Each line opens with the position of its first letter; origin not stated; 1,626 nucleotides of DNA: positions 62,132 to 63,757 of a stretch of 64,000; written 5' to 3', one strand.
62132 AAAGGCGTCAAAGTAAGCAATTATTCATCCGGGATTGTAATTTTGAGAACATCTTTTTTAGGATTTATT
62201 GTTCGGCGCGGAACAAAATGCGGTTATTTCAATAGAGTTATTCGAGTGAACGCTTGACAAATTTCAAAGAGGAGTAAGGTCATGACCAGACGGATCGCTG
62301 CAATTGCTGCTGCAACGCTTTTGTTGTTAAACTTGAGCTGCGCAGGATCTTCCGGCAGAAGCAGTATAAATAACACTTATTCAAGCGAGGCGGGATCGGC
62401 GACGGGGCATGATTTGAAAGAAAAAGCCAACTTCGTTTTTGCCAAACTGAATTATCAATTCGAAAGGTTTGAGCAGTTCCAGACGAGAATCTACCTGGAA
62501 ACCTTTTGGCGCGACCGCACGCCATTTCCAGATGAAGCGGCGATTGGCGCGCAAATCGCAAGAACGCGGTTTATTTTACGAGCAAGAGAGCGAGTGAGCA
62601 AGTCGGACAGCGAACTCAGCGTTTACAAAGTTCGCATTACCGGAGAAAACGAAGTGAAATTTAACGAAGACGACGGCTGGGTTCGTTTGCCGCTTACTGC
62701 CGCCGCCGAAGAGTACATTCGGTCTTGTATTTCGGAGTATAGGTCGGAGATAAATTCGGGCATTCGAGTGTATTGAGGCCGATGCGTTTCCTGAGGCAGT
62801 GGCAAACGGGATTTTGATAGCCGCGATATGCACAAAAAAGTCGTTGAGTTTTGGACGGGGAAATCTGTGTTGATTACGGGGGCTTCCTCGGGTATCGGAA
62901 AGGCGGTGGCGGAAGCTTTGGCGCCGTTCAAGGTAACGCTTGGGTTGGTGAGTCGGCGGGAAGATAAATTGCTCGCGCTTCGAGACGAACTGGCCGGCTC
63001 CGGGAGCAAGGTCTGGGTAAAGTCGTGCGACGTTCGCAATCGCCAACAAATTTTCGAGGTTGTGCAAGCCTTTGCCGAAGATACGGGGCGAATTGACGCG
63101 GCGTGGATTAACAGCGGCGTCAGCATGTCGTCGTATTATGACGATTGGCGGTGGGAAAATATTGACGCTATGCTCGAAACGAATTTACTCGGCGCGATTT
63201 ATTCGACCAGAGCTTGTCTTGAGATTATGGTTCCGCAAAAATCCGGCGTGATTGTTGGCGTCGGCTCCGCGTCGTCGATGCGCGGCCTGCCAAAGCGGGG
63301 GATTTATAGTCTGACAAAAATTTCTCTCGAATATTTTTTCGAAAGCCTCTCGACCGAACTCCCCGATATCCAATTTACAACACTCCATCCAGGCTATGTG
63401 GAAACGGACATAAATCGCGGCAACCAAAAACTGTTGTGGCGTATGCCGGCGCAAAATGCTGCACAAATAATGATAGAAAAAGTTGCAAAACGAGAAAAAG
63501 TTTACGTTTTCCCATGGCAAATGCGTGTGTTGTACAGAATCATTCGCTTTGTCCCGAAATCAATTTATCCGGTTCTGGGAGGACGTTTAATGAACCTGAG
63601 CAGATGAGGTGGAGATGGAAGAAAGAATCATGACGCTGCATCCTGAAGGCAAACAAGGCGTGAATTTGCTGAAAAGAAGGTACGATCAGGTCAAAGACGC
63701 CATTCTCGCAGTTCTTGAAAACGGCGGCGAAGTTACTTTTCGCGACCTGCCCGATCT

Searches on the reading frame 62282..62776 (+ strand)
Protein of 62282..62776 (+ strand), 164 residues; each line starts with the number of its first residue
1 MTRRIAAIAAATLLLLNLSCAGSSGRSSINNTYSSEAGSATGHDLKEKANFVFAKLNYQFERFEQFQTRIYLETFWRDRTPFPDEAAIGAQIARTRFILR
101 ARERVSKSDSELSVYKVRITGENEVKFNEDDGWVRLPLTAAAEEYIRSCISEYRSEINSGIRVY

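Call 5: search_protein_families(library=pfam, proteins=[window:62282-62776:+], max_evalue=0.01)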
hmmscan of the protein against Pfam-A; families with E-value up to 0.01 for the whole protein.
window:62282-62776:+ (164 aa): 0 families

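Call 7: search_protein_families(library=ncbifam, proteins=[window:62282-62776:+], max_evalue=0.001)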
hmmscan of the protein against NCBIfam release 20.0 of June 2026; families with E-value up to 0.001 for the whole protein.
window:62282-62776:+ (164 aa): 0 families

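Call 94: search_solved_structures(query=A8, max_evalue=5)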
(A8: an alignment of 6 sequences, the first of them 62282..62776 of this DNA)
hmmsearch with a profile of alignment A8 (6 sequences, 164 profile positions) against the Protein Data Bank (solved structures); distinct sequences matched with E-value up to 5: 5.
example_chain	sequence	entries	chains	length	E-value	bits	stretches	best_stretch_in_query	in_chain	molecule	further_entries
1l2p_A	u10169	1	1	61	0.68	12.6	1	69-110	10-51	ATP Synthase B Chain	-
2lrg_A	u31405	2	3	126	1.1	11.9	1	16-68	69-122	Uncharacterized protein | uncharacterized protein DUF4425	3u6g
7pq2_AAA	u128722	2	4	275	2.5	10.7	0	37-75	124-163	CRISPR-associated protein, APE2256 family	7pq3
7pq6_AAA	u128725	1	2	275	2.5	10.7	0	37-75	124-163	CRISPR-associated protein, APE2256 family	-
7pqa_AAA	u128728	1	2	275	3.3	10.3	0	37-75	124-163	CRISPR-associated protein, APE2256 family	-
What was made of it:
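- Tried and rejected: No Pfam, NCBIfam or PDB-sequence match (calls 5, 7, 94).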

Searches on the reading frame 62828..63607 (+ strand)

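Call 5: search_protein_families(library=pfam, proteins=[window:62828-63607:+], max_evalue=0.01)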
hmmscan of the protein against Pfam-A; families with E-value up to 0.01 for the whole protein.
window:62828-63607:+ (259 aa): 5 families
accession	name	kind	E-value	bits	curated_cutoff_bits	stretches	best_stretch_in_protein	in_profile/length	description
PF00106.31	adh_short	-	1.9e-36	125.9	26.6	1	12-198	1-189/195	short chain dehydrogenase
PF13561.12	adh_short_C2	-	2.4e-27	96.5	27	1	18-225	1-209/236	Enoyl-(Acyl carrier protein) reductase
PF08659.16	KR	-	2.1e-11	44.5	22.6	1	14-172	3-161/180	KR domain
PF01370.27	Epimerase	-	0.00017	21.5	20.9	1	14-195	1-176/240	NAD dependent epimerase/dehydratase family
PF02719.21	Polysacc_synt_2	-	0.00057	19.6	20.2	1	14-86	1-80/293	Polysaccharide biosynthesis protein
